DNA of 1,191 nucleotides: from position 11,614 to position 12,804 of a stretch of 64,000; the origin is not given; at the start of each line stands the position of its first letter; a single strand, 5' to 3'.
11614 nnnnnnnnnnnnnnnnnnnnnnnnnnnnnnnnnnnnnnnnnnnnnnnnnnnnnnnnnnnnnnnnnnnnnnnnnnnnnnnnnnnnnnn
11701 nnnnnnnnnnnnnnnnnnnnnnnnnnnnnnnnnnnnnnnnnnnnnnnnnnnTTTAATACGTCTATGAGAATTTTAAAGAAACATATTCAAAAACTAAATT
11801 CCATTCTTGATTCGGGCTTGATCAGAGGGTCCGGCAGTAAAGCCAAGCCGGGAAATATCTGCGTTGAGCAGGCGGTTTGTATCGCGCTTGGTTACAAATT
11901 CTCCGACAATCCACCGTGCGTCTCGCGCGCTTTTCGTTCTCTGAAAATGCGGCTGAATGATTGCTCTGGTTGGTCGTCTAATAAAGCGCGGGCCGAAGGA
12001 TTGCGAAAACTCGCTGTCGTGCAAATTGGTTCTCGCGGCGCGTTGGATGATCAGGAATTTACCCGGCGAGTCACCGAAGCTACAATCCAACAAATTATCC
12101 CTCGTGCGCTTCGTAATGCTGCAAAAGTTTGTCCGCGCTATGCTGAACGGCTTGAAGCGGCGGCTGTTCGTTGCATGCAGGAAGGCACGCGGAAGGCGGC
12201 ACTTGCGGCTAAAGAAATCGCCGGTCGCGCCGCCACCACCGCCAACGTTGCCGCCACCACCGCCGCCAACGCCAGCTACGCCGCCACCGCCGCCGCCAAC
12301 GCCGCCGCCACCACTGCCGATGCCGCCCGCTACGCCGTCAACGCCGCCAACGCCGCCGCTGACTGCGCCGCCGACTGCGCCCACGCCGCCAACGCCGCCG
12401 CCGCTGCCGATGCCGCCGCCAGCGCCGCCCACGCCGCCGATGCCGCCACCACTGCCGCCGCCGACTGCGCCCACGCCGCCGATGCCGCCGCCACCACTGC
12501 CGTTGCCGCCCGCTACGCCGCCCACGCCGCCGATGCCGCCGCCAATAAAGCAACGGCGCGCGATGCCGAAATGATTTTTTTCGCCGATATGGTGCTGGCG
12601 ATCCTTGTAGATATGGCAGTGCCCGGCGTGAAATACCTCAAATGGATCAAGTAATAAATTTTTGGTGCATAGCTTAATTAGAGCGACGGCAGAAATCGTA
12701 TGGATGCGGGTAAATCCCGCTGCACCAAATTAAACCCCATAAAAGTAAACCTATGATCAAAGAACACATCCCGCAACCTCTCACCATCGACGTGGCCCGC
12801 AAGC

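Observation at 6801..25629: Nine sigma70-consensus promoters placed 5-9 nt from an ATG imply systematic leaderless early and middle mRNAs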

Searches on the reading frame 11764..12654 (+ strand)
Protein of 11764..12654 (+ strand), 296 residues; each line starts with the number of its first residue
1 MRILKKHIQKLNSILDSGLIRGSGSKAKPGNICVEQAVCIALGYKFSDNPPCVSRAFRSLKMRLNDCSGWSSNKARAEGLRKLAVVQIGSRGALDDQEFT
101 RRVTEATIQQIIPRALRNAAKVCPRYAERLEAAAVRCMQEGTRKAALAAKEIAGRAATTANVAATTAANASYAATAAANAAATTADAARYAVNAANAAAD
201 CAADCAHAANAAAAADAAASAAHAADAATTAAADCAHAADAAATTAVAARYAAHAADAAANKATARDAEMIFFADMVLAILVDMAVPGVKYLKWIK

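Call 9: search_protein_families(library=pfam, proteins=[window:11764-12654:+])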
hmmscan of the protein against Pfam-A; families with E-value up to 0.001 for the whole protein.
window:11764-12654:+ (296 aa): 0 families

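Call 19: find_related_loci(query=window:11764-12654:+, collection=viral_contigs, flank=10000)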
Query window:11764-12654:+ (296 aa) in viral_contigs; peptide patterns used: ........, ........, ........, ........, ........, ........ (x = any residue, [..] = any of these).
18 stretches matched a pattern, but none encodes a relative of the query by tblastn (E <= 1e-3).

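Call 54: find_encoding_contigs(protein=window:11764-12654:+, flank=10000, max_places=1)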
Protein window:11764-12654:+ (296 aa): no gene with exactly this product is on record in the collection.
